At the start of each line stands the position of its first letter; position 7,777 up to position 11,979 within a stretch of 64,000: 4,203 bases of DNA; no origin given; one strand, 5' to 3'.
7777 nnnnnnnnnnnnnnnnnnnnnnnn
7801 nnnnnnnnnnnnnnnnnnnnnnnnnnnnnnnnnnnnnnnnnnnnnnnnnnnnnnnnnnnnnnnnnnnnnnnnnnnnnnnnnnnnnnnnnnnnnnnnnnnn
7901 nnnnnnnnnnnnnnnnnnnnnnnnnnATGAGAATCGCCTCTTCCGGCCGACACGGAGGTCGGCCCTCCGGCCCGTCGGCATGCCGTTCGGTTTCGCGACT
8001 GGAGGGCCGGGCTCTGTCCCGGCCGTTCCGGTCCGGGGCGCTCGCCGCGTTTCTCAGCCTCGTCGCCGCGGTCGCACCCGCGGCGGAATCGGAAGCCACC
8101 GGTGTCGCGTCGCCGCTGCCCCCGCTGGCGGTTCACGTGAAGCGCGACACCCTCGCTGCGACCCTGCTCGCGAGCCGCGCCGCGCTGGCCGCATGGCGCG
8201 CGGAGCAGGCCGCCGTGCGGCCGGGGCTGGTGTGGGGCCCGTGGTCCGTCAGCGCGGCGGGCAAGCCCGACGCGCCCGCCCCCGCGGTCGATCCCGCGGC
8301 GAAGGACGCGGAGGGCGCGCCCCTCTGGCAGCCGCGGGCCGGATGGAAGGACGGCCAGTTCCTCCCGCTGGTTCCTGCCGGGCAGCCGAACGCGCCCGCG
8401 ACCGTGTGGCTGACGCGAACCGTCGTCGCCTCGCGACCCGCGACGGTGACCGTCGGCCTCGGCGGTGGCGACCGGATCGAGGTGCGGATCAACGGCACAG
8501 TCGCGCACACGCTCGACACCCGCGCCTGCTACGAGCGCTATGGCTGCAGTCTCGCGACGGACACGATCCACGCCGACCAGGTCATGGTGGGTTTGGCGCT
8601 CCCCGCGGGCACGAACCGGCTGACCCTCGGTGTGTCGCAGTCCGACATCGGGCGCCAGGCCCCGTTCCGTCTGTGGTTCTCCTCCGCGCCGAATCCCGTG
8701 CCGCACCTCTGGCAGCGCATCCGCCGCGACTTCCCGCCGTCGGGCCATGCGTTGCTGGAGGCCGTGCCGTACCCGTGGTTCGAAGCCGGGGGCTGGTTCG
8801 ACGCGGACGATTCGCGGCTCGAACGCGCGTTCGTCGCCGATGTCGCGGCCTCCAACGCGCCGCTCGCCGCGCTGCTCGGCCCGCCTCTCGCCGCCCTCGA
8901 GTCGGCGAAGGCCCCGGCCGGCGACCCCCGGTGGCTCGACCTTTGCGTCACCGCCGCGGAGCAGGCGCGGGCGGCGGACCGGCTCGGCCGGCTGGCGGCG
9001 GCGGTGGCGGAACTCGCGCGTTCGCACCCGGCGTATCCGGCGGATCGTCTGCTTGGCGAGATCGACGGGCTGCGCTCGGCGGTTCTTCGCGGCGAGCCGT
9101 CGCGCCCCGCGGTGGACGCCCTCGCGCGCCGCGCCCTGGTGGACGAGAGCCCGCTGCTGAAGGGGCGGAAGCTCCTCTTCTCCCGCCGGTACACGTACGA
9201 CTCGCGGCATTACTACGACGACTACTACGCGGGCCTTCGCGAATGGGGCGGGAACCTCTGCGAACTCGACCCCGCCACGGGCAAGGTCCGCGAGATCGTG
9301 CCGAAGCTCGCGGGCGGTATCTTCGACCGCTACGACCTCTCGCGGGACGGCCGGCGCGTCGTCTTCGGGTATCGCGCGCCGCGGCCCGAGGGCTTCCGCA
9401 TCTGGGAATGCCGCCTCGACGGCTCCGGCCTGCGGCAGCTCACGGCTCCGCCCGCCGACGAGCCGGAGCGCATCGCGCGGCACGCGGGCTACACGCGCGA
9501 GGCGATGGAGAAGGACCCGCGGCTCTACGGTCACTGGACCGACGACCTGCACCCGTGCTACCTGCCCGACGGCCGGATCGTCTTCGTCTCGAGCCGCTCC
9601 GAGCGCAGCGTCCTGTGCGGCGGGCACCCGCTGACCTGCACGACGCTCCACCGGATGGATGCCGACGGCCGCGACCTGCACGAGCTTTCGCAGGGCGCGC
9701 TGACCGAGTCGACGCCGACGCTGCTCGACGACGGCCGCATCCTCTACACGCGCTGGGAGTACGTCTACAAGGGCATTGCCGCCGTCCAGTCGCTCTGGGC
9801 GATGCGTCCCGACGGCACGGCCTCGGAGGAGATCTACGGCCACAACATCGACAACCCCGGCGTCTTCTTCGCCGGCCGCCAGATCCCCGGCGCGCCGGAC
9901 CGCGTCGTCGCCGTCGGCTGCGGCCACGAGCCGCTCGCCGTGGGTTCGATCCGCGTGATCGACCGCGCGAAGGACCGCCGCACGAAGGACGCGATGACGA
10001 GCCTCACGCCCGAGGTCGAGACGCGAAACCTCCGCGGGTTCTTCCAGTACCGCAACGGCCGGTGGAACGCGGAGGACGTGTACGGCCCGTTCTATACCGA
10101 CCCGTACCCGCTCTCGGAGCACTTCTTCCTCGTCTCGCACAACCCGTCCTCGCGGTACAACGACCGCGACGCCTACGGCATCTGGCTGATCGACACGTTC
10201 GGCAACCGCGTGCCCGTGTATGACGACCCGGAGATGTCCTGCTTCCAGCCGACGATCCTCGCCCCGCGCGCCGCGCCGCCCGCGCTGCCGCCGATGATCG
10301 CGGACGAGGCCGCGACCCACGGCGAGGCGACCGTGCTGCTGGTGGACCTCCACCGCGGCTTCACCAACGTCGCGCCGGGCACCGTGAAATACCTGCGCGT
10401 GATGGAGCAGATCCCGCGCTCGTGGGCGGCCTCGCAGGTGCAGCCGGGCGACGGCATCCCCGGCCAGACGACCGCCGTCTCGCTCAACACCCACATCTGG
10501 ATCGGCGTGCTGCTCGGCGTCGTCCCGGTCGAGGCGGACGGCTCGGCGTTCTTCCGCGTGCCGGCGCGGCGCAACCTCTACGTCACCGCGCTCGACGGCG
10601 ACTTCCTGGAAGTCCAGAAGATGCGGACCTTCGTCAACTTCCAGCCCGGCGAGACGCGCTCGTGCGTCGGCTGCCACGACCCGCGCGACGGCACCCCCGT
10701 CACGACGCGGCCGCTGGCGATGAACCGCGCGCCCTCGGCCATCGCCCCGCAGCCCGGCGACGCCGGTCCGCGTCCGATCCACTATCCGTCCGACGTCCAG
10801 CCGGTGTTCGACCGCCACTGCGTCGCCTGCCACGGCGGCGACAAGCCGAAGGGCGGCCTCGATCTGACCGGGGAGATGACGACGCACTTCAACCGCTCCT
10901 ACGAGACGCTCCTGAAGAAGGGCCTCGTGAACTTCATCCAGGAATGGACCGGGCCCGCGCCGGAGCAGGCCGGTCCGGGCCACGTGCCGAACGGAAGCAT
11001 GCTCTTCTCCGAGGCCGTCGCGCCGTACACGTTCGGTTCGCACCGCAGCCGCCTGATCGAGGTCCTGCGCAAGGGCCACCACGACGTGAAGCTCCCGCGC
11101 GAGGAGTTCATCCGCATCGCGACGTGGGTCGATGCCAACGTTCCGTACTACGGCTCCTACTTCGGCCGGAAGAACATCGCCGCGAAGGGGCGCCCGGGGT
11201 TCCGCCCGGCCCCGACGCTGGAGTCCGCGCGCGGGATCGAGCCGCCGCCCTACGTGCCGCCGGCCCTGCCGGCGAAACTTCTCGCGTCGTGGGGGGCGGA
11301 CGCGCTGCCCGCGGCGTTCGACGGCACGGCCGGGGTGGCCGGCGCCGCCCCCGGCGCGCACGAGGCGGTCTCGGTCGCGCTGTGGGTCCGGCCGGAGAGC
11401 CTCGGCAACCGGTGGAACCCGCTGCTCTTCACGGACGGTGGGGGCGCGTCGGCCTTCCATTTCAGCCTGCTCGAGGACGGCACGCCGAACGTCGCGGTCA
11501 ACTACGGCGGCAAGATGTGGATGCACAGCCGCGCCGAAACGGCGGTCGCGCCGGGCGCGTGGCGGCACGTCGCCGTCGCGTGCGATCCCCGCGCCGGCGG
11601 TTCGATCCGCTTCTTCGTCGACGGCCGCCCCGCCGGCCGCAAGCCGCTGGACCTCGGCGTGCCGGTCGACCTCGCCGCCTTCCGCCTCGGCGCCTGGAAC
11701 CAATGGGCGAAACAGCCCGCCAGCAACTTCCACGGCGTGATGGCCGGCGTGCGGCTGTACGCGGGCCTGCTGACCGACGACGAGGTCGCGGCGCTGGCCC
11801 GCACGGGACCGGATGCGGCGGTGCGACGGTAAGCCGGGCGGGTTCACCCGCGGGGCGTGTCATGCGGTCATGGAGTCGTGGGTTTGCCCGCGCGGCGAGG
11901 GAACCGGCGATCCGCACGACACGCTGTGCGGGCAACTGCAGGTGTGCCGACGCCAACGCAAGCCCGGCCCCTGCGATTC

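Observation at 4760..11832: Tandem, translationally coupled pair of giant PD40-propeller proteins with two CxxCH motifs and swapped LamG positions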

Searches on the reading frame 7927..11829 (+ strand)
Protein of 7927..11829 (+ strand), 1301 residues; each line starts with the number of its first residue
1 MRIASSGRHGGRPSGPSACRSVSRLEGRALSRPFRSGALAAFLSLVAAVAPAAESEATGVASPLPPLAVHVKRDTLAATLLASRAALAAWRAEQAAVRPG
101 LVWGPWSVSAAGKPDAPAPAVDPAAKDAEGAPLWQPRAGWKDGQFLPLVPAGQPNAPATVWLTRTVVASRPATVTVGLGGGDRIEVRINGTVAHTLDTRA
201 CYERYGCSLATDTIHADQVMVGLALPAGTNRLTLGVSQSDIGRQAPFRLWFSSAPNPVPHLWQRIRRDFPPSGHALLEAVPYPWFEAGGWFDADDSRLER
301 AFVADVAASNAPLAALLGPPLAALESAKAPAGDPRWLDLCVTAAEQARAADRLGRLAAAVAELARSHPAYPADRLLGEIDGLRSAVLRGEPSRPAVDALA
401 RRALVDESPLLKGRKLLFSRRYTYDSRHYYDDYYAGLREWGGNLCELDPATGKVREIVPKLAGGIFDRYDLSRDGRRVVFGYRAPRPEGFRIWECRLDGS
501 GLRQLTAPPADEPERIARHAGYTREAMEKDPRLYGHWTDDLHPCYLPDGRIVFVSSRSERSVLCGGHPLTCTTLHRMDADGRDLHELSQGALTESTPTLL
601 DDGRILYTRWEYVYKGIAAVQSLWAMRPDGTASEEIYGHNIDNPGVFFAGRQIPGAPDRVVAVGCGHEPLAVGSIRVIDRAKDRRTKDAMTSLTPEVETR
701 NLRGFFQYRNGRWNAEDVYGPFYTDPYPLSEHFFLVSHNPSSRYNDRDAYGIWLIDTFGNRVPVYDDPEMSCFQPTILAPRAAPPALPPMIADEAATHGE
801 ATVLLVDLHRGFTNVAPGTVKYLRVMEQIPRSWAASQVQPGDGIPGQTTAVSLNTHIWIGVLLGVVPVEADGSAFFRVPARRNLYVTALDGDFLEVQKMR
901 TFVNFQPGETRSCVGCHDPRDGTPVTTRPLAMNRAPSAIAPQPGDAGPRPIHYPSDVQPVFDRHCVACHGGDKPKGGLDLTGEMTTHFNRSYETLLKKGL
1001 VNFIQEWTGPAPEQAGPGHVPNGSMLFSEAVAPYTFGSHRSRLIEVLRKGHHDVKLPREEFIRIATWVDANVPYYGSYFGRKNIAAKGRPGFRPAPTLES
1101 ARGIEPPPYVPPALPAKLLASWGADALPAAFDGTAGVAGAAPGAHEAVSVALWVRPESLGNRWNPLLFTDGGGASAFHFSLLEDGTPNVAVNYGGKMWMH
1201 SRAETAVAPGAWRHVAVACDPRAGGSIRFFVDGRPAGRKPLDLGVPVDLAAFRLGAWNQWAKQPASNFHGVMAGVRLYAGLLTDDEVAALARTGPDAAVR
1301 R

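Call 7: search_protein_families(library=pfam, proteins=[window:7927-11829:+], max_evalue=1)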
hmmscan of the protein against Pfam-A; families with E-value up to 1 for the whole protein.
window:7927-11829:+ (1301 aa): 7 families
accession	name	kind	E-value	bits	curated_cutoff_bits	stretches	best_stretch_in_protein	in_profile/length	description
PF18582.6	HZS_alpha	-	4.4e-21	75.7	26.6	1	818-918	1-98/98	Hydrazine synthase alpha subunit middle domain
PF13385.13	Laminin_G_3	-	5.1e-20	72.6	27.6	1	1145-1288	16-151/151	Concanavalin A-like lectin/glucanases superfamily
PF13442.11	Cytochrome_CBB3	-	9.3e-05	23.1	27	1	957-1000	6-45/68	Cytochrome C oxidase, cbb3-type, subunit III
PF07635.16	PSCyt1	-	0.001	20.1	22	1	965-982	1-18/59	Planctomycete cytochrome C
PF02210.31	Laminin_G_2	-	0.0031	18.4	22.9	1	1166-1277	10-123/126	Laminin G domain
PF00034.26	Cytochrom_C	-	0.014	17.2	21.3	0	958-977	5-24/90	Cytochrome c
PF22297.1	PccH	-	0.23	12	24.4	1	953-974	2-23/133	PccH Cytochrome c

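Call 8: search_protein_families(library=ncbifam, proteins=[window:7927-11829:+], max_evalue=1)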
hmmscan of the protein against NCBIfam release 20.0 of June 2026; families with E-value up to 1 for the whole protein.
window:7927-11829:+ (1301 aa): 1 family
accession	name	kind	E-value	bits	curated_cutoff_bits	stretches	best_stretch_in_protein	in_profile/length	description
NF052339.1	hydrazine_alpha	equivalog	1.8e-10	39.4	800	3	815-918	478-585/804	hydrazine synthase subunit alpha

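Call 11: search_solved_structures(query=window:7927-11829:+, max_evalue=1, show_alignments=2)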
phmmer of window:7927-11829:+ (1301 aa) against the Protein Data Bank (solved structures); distinct sequences matched with E-value up to 1: 6.
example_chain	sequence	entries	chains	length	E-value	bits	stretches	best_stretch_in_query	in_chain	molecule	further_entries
5c2v_A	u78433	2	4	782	7.5e-10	40.4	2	473-584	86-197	HYDRAZINE SYNTHASE ALPHA SUBUNIT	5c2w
5hon_A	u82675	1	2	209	9.4e-06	26.9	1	1145-1294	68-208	Extracellular arabinanase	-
5ho0_A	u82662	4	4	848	0.00015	22.9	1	1145-1294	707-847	Extracellular arabinanase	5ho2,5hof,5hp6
4qvs_A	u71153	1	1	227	0.0044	18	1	1140-1292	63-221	S-layer domain-containing protein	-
4rlr_A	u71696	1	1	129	0.71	10.7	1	951-973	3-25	Cytochrome c, 1 heme-binding site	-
1b09_A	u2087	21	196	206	0.98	10.2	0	1194-1295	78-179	PROTEIN (C-REACTIVE PROTEIN) | C-REACTIVE PROTEIN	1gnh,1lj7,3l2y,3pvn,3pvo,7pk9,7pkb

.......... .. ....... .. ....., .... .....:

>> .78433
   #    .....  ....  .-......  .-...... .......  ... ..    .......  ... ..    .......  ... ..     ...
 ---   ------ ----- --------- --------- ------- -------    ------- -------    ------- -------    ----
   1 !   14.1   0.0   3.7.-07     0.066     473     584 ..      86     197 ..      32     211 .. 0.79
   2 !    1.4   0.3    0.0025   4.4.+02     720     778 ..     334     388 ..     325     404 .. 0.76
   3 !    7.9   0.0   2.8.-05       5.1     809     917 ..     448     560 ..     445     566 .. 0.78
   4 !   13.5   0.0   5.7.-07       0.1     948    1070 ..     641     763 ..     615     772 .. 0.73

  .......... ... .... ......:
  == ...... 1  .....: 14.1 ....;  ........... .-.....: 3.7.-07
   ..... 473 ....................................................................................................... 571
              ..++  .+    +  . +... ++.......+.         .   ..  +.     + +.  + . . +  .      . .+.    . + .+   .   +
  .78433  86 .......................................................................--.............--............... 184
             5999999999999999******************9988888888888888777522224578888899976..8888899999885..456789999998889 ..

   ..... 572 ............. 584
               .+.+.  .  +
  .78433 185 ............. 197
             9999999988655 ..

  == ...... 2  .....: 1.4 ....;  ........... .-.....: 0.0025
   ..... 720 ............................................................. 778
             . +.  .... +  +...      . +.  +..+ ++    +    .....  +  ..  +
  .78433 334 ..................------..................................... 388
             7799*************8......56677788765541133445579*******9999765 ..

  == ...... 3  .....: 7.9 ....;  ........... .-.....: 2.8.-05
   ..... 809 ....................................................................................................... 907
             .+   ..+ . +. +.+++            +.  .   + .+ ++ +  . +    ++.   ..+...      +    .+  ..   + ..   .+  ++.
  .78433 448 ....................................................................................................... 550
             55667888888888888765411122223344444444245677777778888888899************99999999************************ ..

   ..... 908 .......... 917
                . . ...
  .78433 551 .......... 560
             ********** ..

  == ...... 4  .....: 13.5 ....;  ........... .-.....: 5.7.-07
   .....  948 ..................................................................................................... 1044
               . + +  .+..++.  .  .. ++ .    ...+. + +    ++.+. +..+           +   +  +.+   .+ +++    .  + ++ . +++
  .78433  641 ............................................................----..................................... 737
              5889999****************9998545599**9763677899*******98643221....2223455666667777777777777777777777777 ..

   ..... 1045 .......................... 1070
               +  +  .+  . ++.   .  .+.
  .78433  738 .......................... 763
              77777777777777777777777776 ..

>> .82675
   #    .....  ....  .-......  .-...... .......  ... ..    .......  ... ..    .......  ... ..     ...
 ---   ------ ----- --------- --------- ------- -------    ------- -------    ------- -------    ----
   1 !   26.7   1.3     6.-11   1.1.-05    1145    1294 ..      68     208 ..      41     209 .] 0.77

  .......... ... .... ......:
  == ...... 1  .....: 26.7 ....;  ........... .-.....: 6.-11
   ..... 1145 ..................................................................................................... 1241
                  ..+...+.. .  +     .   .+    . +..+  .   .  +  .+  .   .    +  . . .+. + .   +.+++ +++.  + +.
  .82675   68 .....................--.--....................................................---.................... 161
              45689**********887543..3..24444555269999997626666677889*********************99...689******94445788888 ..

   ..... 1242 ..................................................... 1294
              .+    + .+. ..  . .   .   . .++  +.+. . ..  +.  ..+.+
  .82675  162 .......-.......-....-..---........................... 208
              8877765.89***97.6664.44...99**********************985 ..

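Call 97: list_cluster_members(proteins=[P0241, window:7927-11829:+, window:45528-48422:+])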
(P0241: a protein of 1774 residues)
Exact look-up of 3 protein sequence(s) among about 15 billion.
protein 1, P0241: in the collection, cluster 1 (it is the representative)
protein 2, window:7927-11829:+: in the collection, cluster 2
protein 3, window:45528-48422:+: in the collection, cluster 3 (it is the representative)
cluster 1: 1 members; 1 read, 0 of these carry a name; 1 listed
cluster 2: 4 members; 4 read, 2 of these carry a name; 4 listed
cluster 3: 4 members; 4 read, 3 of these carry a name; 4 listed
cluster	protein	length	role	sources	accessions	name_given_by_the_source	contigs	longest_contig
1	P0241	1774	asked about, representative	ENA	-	-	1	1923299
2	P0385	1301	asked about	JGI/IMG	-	-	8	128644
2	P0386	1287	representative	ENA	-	-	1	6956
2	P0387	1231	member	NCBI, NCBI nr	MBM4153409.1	MAG: hypothetical protein FJ221_00040 [Lentisphaerae bacterium] | hypothetical protein [Lentisphaerota bacterium]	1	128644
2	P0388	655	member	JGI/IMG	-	hypothetical protein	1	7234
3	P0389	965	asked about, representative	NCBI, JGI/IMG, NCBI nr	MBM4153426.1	MAG: hypothetical protein FJ221_00130 [Lentisphaerae bacterium] | hypothetical protein [Lentisphaerota bacterium]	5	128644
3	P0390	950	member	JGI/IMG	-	hypothetical protein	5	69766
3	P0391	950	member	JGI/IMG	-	hypothetical protein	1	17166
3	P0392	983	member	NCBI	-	-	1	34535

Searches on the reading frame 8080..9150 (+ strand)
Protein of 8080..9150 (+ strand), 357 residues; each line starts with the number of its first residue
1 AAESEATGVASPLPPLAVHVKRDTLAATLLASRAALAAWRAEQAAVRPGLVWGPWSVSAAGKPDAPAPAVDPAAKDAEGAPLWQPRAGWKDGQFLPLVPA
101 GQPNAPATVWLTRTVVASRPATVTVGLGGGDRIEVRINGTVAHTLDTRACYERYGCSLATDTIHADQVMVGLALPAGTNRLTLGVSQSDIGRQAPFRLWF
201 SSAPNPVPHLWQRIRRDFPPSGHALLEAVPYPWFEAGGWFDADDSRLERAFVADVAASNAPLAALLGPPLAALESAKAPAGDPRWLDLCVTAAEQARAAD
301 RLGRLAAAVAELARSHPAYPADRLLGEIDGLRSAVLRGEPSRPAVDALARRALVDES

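Call 78: predict_structure(alignment_id=A3)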
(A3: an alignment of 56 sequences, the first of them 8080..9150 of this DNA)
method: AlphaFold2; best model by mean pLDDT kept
length: 357 residues; sequences in the alignment: 56
mean_pLDDT: 89.6   pTM: 0.85
mean pLDDT of the five models: 89.6, 89.5, 89.2, 89.1, 88.3
residues with pLDDT >= 90: 268; 70-90: 54; 50-70: 17; < 50: 18
segments of 3 or more residues with pLDDT < 50: 1-8, 153-162
pLDDT, mean of each block of 10 residues (from residue 1): 46 80 96 96 97 93 73 91 94 91 86 98 95 95 88 42 75 98 90 81 93 92 94 89 96 97 97 97 96 96 98 97 98 93 94 95
secondary structure, 60 per line:
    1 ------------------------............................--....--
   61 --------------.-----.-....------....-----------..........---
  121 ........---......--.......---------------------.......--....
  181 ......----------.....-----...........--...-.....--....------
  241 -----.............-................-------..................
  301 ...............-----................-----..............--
elements in order: H25-49 E50-52 E55-58 E83-86 E93-96 E108-117 E121-128 E132-137 E140-146 E168-174 E177-186 E197-201 H207-217 H224-228 H231-234 H246-258 H260-275 H283-315 H321-336 H342-355

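Call 81: fold_search(model_id=the predicted structure, library=pdb)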
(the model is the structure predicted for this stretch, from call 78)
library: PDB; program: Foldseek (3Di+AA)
matches with E <= 10: 1273; with E <= 0.001: 1
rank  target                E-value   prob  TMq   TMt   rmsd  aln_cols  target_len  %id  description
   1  7pjj                  1.0e-04  1.00  0.25  0.12   9.3       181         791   12  Structure of the Family-3 Glycosyl Hydrolase BcpE2 from Streptomyces scabies (released 2022-07-13)
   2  6cxs_B                1.1e-03  1.00  0.21  0.13   6.9       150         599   14  Crystal Structure of Clostridium perfringens beta-glucuronidase bound with a novel, potent inhibitor 4-(8-(piperazin-1 (released 2019-04-17)
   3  3ac0_C                1.2e-03  0.99  0.26  0.13   9.4       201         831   12  Crystal structure of Beta-glucosidase from Kluyveromyces marxianus in complex with glucose (released 2010-08-11)
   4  7knc                  1.4e-03  0.98  0.21  0.09  13.8       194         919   11  Crystal structure of the GH31 alpha-xylosidase (Xac1773) from Xanthomonas citri (released 2021-05-26)
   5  6x8a_A                1.4e-03  0.94  0.16  0.27  14.9       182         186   10  Sucrose-bound structure of Marinomonas primoryensis PA14 carbohydrate-binding domain (released 2021-06-02)
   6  2xvk                  1.7e-03  1.00  0.25  0.11   7.0       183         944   12  crystal structure of alpha-xylosidase (GH31) from Cellvibrio japonicus in complex with 5-fluoro-alpha-D-xylopyranosyl fl (released 2011-04-13)
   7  6cxs_A                1.7e-03  1.00  0.21  0.14   6.8       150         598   14  Crystal Structure of Clostridium perfringens beta-glucuronidase bound with a novel, potent inhibitor 4-(8-(piperazin-1 (released 2019-04-17)
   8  6x8d                  1.7e-03  0.93  0.16  0.28  14.9       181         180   10  Arabinose-bound structure of Marinomonas primoryensis PA14 carbohydrate-binding domain (released 2021-06-02)
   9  6x7z                  1.9e-03  0.91  0.16  0.27  14.9       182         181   11  Inositol-bound structure of Marinomonas primoryensis PA14 carbohydrate-binding domain (released 2021-06-02)
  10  5z1b_D                2.0e-03  1.00  0.22  0.14   6.2       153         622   15  Structure of Bifidobacterium dentium beta-glucuronidase complexed with coumarin-3-O-glucuronide (released 2018-12-12)
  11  6xac                  2.0e-03  0.94  0.16  0.28  14.8       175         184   11  Galactose-bound structure of Marinomonas primoryensis PA14 carbohydrate-binding domain (released 2021-06-02)
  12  7kmp                  2.1e-03  0.97  0.21  0.09  13.8       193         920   13  Crystal structure of the GH31 alpha-xylosidase (Xac1773) from Xanthomonas citri (released 2021-05-26)
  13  5a3l_A                2.3e-03  0.90  0.17  0.27  14.7       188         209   10  Structure of Cea1A in complex with N-Acetylglucosamine (released 2016-06-29)
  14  5j6y                  2.6e-03  0.90  0.16  0.27  14.9       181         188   10  Crystal structure of PA14 domain of MpAFP Antifreeze protein (released 2017-06-07)
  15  7xyr                  3.1e-03  0.99  0.24  0.17   5.8       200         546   13  Cystal Structure of Beta-glucuronidase from Bacteroides thetaiotaomicron (released 2023-07-05)
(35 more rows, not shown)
